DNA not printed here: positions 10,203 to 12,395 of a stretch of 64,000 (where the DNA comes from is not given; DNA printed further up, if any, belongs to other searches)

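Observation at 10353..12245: Uridine-kinase/PRK-like P-loop domain fused to a sucrose-phosphate-synthase-like GT4, divergent from glgP and near a YihX-like sugar-phosphatase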

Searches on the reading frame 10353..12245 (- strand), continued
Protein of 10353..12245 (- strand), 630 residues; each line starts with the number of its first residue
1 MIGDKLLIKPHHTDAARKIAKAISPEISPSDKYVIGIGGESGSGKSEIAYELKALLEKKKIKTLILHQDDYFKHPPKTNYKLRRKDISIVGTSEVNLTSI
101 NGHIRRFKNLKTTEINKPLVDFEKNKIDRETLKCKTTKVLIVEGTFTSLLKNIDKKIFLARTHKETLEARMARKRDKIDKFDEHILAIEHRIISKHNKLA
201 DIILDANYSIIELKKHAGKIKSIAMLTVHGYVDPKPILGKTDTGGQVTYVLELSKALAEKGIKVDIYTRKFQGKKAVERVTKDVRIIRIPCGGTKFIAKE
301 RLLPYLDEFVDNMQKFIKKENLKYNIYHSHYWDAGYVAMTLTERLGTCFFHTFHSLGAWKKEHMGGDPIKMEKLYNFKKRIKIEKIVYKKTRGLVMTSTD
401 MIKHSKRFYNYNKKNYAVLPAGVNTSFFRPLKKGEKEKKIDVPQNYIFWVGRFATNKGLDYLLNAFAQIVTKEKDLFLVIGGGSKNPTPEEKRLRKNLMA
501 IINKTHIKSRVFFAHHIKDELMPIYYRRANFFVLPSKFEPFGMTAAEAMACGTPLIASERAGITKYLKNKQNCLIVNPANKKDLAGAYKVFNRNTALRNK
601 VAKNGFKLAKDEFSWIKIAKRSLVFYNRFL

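Call 9: search_solved_structures(query=window:10353-12245:-, max_evalue=0.001, show_alignments=2)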
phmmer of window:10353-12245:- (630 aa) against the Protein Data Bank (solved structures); distinct sequences matched with E-value up to 0.001: 56.
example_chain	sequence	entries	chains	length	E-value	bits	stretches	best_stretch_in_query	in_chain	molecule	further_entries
6kih_A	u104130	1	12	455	2.5e-52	181.3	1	222-626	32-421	Tll1590 protein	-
2r60_A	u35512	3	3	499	1.3e-37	132.6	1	219-621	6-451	Glycosyl transferase, group 1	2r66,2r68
3c48_A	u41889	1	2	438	5e-36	127.4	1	221-627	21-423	Predicted glycosyltransferases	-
3c4q_A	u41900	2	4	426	1e-35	126.5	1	223-627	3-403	Predicted glycosyltransferases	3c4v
6ldq_D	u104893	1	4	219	1.4e-19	73.2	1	222-425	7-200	Tll1590 protein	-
6tvp_A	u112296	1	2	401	2.5e-14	55.8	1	325-628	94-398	Alpha-maltose-1-phosphate synthase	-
7qsg_A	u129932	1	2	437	6.2e-14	54.5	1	410-628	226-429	D-inositol 3-phosphate glycosyltransferase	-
3s27_A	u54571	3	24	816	2e-13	52.8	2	446-623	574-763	Sucrose synthase 1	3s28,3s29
5i45_A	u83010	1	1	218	4.5e-13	51.7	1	422-617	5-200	Glycosyl transferases group 1 family protein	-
4rbn_A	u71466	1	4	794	3.6e-11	45.3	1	517-585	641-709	Sucrose synthase:Glycosyl transferases group 1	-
3fro_A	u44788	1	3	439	1.8e-10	43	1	444-626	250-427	GlgA glycogen synthase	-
2bis_A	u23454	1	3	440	1.8e-10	43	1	444-626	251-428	GLGA GLYCOGEN SYNTHASE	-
3l01_A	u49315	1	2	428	2.7e-10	42.5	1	444-624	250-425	GlgA glycogen synthase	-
7w41_A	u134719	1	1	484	2.5e-09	39.3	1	439-628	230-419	Gastrin-releasing peptide receptor,GlgA glycogen synthase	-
5d00_A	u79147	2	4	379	3.3e-09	38.9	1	243-621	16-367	N-acetyl-alpha-D-glucosaminyl L-malate synthase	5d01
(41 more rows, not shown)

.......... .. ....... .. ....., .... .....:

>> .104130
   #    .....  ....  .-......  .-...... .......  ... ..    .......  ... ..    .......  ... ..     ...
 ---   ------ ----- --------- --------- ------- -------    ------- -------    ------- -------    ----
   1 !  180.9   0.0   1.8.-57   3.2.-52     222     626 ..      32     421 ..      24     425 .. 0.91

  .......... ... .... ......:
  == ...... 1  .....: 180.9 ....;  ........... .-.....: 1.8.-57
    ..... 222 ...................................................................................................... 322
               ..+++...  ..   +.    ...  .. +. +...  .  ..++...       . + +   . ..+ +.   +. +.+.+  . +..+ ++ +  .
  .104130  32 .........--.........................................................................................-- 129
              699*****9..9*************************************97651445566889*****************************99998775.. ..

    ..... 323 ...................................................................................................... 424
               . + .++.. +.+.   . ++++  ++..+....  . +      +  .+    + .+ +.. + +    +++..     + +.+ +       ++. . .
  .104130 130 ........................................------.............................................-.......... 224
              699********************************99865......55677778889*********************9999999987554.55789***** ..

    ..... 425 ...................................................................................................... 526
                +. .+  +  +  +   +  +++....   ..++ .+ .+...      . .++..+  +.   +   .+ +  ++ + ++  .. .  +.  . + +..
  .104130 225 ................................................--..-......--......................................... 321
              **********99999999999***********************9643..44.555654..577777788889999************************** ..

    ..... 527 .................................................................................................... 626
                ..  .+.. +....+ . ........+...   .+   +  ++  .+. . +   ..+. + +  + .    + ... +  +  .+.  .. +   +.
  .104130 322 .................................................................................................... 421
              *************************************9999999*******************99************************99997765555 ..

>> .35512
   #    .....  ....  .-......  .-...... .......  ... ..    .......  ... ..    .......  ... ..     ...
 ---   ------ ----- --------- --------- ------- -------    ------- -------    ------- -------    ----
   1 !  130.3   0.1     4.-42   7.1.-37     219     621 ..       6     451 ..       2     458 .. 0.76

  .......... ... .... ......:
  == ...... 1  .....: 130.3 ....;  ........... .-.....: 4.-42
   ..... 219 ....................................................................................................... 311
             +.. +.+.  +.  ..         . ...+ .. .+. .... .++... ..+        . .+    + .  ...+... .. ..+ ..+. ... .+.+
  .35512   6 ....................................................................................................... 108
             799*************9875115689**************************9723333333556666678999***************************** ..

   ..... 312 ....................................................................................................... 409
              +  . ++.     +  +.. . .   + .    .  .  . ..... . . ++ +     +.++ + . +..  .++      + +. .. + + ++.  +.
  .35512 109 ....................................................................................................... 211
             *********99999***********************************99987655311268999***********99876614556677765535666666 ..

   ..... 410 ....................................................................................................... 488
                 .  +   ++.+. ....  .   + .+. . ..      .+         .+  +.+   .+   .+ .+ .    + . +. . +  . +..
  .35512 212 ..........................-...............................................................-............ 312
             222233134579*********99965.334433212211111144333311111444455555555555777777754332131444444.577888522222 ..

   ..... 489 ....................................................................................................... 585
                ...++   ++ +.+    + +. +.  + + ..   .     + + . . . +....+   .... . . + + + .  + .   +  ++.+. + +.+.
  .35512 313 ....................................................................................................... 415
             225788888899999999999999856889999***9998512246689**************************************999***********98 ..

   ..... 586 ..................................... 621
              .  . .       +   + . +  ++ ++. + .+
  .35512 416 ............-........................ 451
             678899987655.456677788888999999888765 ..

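Call 12: find_encoding_contigs(protein=P0045, flank=8000, max_places=3)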
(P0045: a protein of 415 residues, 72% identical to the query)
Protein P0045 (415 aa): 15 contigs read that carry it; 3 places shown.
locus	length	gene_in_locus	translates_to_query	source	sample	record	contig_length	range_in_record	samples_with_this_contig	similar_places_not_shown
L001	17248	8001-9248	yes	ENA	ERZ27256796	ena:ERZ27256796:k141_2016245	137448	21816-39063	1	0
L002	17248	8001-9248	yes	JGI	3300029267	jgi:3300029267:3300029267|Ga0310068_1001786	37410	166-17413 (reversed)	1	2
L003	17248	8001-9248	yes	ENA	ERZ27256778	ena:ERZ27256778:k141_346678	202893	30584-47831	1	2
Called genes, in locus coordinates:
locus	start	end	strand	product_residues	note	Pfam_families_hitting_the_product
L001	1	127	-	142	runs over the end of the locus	PF00293:NUDIX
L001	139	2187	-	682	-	PF13604:AAA_30 (faint), PF00580:UvrD-helicase, PF01443:Viral_helicase1 (faint), PF13245:AAA_19, PF13361:UvrD_C, PF13538:UvrD_C_2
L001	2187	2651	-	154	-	-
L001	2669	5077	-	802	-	PF00343:Phosphorylase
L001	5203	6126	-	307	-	PF04041:Glyco_hydro_130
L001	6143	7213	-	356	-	-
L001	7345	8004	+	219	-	PF00485:PRK, PF13238:AAA_18 (faint)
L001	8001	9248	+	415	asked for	PF00862:GT-B_Sucrose_synth, PF20706:GT4-conflict, PF13439:Glyco_transf_4, PF13579:Glyco_trans_4_4, PF00534:Glycos_transf_1, PF13692:Glyco_trans_1_4, PF13524:Glyco_trans_1_2 (weak)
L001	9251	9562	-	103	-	-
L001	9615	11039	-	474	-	PF07228:SpoIIE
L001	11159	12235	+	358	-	PF00348:polyprenyl_synt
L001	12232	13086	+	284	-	PF02401:LYTB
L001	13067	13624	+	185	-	PF00117:GATase, PF07722:Peptidase_C26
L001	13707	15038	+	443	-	PF04715:, PF00425:Chorismate_bind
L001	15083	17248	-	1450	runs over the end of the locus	PF13646:HEAT_2, PF03130:HEAT_PBS (weak), PF13646:HEAT_2, PF01602:Adaptin_N (weak), PF13646:HEAT_2, PF13646:HEAT_2, PF03952:Enolase_N, PF00113:Enolase_C, +19 more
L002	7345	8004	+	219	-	PF00485:PRK, PF13238:AAA_18 (faint)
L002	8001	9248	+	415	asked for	PF00862:GT-B_Sucrose_synth, PF20706:GT4-conflict, PF13439:Glyco_transf_4, PF13579:Glyco_trans_4_4, PF00534:Glycos_transf_1, PF13692:Glyco_trans_1_4, PF13524:Glyco_trans_1_2 (weak)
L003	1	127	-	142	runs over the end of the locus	PF00293:NUDIX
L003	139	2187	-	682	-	PF13604:AAA_30 (faint), PF00580:UvrD-helicase, PF01443:Viral_helicase1 (faint), PF13245:AAA_19, PF13361:UvrD_C, PF13538:UvrD_C_2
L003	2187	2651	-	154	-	-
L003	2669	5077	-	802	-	PF00343:Phosphorylase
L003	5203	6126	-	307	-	PF04041:Glyco_hydro_130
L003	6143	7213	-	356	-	-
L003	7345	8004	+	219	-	PF00485:PRK, PF13238:AAA_18 (faint)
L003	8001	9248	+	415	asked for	PF00862:GT-B_Sucrose_synth, PF20706:GT4-conflict, PF13439:Glyco_transf_4, PF13579:Glyco_trans_4_4, PF00534:Glycos_transf_1, PF13692:Glyco_trans_1_4, PF13524:Glyco_trans_1_2 (weak)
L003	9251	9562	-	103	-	-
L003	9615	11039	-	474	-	PF07228:SpoIIE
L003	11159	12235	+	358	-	PF00348:polyprenyl_synt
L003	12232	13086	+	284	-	PF02401:LYTB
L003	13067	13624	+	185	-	PF00117:GATase, PF07722:Peptidase_C26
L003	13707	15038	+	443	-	PF04715:, PF00425:Chorismate_bind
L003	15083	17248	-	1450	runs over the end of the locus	PF13646:HEAT_2, PF03130:HEAT_PBS (weak), PF13646:HEAT_2, PF01602:Adaptin_N (weak), PF13646:HEAT_2, PF13646:HEAT_2, PF03952:Enolase_N, PF00113:Enolase_C, +18 more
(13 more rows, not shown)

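Call 13: find_encoding_contigs(protein=P0012, flank=8000, max_places=3)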
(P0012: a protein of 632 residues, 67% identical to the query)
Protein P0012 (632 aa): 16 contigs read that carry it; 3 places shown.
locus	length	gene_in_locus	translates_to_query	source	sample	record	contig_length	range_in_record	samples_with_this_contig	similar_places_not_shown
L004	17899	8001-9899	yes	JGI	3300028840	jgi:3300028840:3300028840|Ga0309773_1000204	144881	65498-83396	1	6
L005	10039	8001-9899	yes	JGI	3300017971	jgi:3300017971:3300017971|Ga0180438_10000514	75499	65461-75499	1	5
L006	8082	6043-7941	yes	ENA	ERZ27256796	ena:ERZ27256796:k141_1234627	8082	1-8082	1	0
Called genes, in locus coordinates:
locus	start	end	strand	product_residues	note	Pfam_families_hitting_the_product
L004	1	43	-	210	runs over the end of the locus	PF00702:Hydrolase, PF13419:HAD_2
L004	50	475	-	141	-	PF00293:NUDIX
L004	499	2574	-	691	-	PF13604:AAA_30 (faint), PF00580:UvrD-helicase, PF01443:Viral_helicase1 (faint), PF13245:AAA_19, PF13361:UvrD_C, PF13538:UvrD_C_2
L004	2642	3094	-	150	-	-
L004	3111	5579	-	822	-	PF00343:Phosphorylase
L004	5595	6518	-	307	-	PF04041:Glyco_hydro_130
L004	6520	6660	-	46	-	-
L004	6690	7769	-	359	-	-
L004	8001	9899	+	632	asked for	PF00485:PRK, PF00862:GT-B_Sucrose_synth (weak), PF13439:Glyco_transf_4, PF13579:Glyco_trans_4_4, PF20706:GT4-conflict, PF00534:Glycos_transf_1, PF13692:Glyco_trans_1_4, PF13524:Glyco_trans_1_2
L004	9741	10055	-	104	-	-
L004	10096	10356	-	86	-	-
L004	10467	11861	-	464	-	PF07228:SpoIIE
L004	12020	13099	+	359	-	PF00348:polyprenyl_synt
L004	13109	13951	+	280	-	PF02401:LYTB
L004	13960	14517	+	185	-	PF00117:GATase, PF07722:Peptidase_C26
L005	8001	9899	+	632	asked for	PF00485:PRK, PF00862:GT-B_Sucrose_synth (weak), PF13439:Glyco_transf_4, PF13579:Glyco_trans_4_4, PF20706:GT4-conflict, PF00534:Glycos_transf_1, PF13692:Glyco_trans_1_4, PF13524:Glyco_trans_1_2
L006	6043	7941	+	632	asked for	PF00485:PRK, PF00862:GT-B_Sucrose_synth (weak), PF13439:Glyco_transf_4, PF13579:Glyco_trans_4_4, PF20706:GT4-conflict, PF00534:Glycos_transf_1, PF13692:Glyco_trans_1_4, PF13524:Glyco_trans_1_2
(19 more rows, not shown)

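Call 16: find_encoding_contigs(protein=P0095, flank=8000, max_places=2)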
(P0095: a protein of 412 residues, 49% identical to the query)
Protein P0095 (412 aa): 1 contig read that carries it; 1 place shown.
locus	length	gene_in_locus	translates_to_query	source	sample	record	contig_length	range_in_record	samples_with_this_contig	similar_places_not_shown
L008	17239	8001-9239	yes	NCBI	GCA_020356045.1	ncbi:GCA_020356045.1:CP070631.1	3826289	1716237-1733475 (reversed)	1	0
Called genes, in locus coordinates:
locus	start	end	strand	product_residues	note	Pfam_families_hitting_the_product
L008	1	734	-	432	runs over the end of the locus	-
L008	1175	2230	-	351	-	PF02225:PA, PF13860:FlgD_ig, PF18962:Por_Secre_tail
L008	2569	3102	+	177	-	PF00877:NLPC_P60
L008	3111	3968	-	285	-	PF00561:Abhydrolase_1, PF12146:Hydrolase_4, PF12697:Abhydrolase_6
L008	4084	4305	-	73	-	PF12844:HTH_19, PF13560:HTH_31, PF01381:HTH_3, PF13443:HTH_26 (weak)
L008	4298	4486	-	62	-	-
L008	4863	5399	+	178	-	-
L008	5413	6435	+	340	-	PF00348:polyprenyl_synt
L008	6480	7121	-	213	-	PF18917:LiaI-LiaF-like_TM1 (faint), PF22570:LiaF-TM (weak)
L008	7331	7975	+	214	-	PF00485:PRK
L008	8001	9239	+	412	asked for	PF00862:GT-B_Sucrose_synth (weak), PF13439:Glyco_transf_4, PF13579:Glyco_trans_4_4, PF20706:GT4-conflict, PF00534:Glycos_transf_1, PF13692:Glyco_trans_1_4, PF13524:Glyco_trans_1_2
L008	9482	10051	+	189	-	PF00160:Pro_isomerase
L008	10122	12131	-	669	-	PF22745:Nlig-Ia, PF01653:DNA_ligase_aden, PF03120:OB_DNA_ligase, PF03119:DNA_ligase_ZBD, PF14520:HHH_5 (faint), PF12826:HHH_2, PF00533:BRCT, PF12738:PTCB-BRCT (weak)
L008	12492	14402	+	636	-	PF03571:Peptidase_M49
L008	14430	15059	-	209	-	PF03167:UDG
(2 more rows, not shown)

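Call 63: predict_structure(alignment_id=A2)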
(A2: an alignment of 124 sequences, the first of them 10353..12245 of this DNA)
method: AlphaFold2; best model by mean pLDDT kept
length: 630 residues; sequences in the alignment: 124
mean_pLDDT: 90.3   pTM: 0.68
mean pLDDT of the five models: 90.3, 90.0, 89.3, 89.2, 88.8
residues with pLDDT >= 90: 421; 70-90: 185; 50-70: 21; < 50: 3
segments of 3 or more residues with pLDDT < 50: 215-217
pLDDT, mean of each block of 10 residues (from residue 1): 81 94 81 94 92 96 96 92 89 93 95 95 91 95 95 93 78 73 84 87 89 64 93 76 73 95 96 93 97 90 96 97 95 96 94 85 82 89 96 90 91 91 93 93 95 79 95 93 80 91 96 90 96 84 91 95 91 96 96 97 97 94 88
secondary structure, 60 per line:
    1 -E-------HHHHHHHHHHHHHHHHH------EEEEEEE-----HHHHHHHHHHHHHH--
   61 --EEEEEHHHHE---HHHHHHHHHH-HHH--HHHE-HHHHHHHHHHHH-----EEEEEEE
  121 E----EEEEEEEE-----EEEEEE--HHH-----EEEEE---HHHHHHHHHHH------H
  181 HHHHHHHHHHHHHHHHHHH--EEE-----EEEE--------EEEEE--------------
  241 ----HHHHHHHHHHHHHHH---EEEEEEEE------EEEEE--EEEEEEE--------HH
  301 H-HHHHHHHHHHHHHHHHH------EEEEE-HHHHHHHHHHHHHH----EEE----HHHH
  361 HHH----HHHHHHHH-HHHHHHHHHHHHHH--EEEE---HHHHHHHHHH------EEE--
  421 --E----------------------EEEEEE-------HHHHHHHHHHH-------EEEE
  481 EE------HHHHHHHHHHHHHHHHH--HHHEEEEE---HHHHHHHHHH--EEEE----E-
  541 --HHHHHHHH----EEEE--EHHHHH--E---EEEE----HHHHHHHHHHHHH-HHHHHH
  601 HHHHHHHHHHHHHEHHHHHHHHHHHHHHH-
elements in order: H10-26 E33-39 H45-58 E63-67 H68-71 H76-85 H97-108 E114-121 E126-133 E139-144 E155-159 H163-173 H180-199 E202-204 E210-213 E222-226 H245-259 E263-270 E277-281 E284-290 H303-319 E326-330 H332-345 E350-352 H357-363 H368-375 H377-390 E393-396 H400-409 E416-418 E446-451 H459-469 E477-482 H489-505 E511-515 H519-528 E531-534 H543-550 E555-558 H562-566 E573-576 H581-593 H595-613 H615-629

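Call 89: list_cluster_members(proteins=[P0001, P0336, P0275, P0333, P0358])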
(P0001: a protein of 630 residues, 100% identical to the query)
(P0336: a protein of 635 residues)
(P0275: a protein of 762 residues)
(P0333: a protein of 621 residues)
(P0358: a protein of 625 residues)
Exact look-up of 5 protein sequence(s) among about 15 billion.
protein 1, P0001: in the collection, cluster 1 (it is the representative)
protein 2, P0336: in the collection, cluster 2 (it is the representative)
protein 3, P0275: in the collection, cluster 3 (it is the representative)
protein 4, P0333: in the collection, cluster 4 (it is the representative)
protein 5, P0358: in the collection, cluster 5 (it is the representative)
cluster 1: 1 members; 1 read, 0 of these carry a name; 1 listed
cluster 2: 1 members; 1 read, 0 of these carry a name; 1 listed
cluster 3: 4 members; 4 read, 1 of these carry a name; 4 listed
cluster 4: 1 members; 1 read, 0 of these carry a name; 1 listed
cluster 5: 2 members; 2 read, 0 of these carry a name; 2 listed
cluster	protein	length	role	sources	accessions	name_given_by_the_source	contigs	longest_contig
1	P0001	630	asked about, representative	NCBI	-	-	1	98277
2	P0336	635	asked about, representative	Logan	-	-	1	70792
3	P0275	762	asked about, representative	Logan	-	-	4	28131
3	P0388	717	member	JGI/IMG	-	oligo-1,6-glucosidase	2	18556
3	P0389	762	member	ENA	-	-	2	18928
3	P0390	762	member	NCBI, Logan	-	-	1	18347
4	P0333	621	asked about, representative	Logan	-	-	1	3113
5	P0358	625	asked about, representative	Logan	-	-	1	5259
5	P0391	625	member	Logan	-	-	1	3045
